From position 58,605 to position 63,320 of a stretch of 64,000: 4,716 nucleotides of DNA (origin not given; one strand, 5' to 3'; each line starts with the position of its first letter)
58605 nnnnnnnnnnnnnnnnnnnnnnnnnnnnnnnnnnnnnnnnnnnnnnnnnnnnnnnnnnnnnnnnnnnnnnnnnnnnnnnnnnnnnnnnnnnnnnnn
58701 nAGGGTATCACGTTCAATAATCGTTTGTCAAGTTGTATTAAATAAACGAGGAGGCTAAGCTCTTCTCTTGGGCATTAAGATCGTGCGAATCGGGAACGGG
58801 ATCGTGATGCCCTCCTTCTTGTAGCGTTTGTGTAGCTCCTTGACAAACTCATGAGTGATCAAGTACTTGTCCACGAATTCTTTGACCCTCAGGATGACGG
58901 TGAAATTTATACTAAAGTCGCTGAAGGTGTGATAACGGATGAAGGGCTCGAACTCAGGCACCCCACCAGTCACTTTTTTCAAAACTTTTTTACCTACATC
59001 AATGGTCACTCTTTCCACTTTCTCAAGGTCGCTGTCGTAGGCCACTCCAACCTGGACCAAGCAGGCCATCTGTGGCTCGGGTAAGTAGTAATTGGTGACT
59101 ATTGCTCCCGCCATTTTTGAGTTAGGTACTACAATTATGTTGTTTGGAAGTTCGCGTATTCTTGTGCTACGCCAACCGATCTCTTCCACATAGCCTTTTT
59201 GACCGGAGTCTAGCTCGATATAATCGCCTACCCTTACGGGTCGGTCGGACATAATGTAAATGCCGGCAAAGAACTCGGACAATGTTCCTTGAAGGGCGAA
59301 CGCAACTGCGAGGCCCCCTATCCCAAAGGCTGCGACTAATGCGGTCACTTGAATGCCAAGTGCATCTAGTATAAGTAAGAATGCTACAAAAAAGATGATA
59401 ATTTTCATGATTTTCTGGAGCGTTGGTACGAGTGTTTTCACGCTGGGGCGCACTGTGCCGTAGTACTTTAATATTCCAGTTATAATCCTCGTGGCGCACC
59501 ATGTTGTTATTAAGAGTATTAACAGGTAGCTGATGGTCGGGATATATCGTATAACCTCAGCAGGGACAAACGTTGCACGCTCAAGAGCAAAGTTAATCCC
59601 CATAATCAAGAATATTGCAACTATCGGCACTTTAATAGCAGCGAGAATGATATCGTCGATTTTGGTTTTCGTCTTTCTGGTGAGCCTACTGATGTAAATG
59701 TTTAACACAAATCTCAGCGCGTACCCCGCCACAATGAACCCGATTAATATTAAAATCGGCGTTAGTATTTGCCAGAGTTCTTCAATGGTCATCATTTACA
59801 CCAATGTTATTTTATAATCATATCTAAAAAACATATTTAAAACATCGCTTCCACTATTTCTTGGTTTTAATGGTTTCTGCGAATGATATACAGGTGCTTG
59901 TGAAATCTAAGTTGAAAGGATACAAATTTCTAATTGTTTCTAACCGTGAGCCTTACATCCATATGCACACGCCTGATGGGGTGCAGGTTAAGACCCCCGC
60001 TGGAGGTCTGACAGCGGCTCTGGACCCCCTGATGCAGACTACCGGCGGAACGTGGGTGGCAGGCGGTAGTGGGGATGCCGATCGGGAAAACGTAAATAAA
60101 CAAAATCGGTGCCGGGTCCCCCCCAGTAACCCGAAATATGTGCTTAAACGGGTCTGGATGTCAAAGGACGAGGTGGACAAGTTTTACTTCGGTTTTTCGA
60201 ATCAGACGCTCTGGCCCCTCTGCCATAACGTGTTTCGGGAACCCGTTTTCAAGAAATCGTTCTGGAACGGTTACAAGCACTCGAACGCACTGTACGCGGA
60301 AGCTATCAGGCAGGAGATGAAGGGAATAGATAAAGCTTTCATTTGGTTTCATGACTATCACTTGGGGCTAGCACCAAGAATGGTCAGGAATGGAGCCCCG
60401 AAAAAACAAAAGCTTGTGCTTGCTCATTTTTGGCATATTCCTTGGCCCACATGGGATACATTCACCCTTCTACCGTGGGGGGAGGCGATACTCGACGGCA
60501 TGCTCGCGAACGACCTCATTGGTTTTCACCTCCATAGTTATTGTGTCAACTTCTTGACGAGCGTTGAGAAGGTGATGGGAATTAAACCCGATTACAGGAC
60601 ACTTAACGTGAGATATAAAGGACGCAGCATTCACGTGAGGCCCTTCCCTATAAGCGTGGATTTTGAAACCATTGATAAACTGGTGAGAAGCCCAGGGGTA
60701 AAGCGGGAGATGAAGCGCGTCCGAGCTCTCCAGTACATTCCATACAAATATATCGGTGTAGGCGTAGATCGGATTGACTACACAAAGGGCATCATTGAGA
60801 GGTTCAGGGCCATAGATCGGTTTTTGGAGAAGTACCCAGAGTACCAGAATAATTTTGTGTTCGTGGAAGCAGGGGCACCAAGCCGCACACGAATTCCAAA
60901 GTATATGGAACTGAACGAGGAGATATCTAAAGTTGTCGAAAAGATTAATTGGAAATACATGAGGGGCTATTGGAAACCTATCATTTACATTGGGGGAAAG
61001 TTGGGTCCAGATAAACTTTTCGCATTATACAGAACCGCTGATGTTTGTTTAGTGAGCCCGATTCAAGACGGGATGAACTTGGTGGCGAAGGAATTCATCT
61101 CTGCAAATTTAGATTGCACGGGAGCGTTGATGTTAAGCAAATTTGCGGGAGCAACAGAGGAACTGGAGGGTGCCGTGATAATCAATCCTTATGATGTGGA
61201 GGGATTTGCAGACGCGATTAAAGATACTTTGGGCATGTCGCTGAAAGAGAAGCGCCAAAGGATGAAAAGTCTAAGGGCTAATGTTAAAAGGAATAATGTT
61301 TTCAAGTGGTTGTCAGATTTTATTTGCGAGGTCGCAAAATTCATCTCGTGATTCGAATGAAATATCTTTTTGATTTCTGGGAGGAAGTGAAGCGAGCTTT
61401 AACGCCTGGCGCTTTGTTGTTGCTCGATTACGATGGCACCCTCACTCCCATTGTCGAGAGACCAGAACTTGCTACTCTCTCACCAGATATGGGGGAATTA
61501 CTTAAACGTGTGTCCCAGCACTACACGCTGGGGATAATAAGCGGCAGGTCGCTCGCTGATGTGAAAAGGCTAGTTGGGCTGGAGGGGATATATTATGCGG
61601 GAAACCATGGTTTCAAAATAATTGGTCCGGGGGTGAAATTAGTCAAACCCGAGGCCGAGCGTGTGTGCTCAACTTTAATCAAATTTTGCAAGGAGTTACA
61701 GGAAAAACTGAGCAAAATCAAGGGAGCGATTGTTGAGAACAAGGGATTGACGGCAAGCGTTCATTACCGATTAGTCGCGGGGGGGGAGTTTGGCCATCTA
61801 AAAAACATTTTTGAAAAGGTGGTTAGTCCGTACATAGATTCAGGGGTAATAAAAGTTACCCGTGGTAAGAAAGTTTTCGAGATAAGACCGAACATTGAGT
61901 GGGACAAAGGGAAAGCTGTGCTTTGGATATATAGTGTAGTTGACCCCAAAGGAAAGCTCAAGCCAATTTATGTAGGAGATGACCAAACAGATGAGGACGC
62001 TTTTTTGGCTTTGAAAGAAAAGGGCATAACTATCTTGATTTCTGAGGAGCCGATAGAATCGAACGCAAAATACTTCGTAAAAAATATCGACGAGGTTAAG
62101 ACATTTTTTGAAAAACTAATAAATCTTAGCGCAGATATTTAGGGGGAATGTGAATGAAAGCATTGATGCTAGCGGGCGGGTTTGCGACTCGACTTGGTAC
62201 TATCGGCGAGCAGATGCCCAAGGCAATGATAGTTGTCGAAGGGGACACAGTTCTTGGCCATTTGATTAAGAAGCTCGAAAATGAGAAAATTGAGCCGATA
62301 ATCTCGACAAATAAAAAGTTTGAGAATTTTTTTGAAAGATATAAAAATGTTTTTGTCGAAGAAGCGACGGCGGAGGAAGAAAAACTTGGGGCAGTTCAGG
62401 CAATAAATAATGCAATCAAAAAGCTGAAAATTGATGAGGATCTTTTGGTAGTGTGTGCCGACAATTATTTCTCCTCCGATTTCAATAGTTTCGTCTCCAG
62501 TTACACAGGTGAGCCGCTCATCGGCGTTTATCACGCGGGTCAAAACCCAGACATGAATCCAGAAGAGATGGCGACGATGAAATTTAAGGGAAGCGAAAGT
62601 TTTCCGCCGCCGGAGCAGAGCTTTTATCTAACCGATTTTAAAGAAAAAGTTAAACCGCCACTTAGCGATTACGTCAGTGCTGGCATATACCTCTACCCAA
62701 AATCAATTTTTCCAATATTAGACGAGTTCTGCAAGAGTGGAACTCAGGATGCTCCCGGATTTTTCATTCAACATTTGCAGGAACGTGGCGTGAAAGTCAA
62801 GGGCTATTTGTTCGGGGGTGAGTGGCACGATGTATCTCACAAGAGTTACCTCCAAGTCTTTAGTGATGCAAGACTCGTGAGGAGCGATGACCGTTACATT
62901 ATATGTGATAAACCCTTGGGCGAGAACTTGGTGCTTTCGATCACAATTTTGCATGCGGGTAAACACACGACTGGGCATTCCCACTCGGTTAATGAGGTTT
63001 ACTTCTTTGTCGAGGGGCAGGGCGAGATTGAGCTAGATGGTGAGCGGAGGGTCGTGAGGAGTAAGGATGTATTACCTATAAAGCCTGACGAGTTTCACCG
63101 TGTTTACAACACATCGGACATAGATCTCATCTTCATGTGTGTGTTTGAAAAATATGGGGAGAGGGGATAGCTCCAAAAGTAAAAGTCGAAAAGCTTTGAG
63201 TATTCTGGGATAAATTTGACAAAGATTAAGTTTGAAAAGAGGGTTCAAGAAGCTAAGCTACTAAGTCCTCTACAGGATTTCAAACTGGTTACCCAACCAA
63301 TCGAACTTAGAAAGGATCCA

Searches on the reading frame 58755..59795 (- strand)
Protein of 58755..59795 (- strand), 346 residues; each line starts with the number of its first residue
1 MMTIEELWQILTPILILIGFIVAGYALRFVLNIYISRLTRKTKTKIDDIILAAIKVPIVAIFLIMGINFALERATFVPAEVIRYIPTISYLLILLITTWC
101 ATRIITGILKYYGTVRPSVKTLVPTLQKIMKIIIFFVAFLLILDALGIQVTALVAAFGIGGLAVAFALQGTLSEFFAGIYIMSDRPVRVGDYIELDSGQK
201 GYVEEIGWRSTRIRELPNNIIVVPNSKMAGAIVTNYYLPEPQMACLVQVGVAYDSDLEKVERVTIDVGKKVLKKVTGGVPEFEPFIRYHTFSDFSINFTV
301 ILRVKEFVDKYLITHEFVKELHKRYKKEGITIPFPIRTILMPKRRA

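Call 36: search_protein_families(library=pfam, proteins=[window:58755-59795:-], max_evalue=0.00001)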
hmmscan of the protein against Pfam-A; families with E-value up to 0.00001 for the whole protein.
window:58755-59795:- (346 aa): 3 families
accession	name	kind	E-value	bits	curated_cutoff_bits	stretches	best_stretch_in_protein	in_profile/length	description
PF00924.24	MS_channel_2nd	-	1.5e-18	67.1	20.2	1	171-236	2-66/68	Mechanosensitive ion channel, beta-domain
PF21088.3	MS_channel_1st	-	2.5e-11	43.8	23.1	1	128-169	1-42/42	Mechanosensitive ion channel, transmembrane helices 2/3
PF21082.3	MS_channel_3rd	-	1.2e-06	29.3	21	1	247-332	3-88/88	Mechanosensitive ion channel MscS, C-terminal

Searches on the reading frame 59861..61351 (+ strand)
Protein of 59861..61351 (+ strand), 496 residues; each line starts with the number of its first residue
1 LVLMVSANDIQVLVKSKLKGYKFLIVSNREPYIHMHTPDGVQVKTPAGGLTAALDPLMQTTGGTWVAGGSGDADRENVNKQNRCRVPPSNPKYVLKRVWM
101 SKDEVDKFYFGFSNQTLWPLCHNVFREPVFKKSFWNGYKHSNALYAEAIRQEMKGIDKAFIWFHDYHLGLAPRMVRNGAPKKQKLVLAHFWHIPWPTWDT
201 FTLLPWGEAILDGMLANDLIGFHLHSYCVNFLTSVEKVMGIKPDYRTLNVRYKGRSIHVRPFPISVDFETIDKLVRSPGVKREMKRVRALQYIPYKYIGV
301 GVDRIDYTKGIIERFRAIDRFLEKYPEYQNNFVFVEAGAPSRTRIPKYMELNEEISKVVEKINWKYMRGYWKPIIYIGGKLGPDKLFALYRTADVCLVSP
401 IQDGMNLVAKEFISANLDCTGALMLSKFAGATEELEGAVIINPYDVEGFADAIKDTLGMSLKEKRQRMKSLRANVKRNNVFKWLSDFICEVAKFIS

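Call 36: search_protein_families(library=pfam, proteins=[window:59861-61351:+], max_evalue=0.00001)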
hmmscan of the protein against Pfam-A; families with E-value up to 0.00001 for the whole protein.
window:59861-61351:+ (496 aa): 1 family
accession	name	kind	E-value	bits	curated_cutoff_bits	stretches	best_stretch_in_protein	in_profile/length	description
PF00982.27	Glyco_transf_20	-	2.9e-124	415.8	32.5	1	22-491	2-471/473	Glycosyltransferase family 20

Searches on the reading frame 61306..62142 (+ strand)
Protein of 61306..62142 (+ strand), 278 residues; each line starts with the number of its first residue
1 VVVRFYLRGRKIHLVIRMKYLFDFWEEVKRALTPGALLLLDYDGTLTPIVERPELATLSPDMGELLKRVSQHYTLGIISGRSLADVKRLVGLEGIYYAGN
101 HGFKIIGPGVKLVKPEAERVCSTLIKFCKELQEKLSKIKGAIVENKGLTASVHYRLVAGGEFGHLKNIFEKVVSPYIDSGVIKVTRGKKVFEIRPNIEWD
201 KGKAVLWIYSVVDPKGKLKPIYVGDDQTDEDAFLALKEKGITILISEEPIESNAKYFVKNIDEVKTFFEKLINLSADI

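Call 74: search_protein_families(library=pfam, proteins=[window:61306-62142:+], max_evalue=0.001)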
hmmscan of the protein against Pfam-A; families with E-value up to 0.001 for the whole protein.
window:61306-62142:+ (278 aa): 1 family
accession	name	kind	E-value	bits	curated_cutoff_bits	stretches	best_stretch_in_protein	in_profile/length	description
PF02358.22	Trehalose_PPase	-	3.7e-46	157.6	27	1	39-259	1-232/235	Trehalose-phosphatase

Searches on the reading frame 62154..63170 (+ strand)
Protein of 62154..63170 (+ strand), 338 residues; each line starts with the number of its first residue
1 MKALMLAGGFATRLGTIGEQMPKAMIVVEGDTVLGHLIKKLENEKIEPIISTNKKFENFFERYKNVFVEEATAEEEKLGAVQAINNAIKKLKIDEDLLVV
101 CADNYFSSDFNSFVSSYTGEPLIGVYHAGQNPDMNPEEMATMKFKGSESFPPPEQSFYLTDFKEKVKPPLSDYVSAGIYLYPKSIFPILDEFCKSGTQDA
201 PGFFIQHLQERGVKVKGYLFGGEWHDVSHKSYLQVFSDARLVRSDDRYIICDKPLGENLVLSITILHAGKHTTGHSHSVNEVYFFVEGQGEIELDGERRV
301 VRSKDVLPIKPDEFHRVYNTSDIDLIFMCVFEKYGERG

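Call 36: search_protein_families(library=pfam, proteins=[window:62154-63170:+], max_evalue=0.00001)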
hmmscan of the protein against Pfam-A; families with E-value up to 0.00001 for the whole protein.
window:62154-63170:+ (338 aa): 3 families
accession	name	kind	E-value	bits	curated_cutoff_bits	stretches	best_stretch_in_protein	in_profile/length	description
PF00483.29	NTP_transferase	-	4.2e-21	76.1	21.2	1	2-238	1-241/245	Nucleotidyl transferase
PF07883.17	Cupin_2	-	7e-11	42.1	27.2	1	265-331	4-70/70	Cupin domain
PF12804.13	NTP_transf_3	-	7.2e-09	36.5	27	1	3-113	1-107/160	MobA-like NTP transferase domain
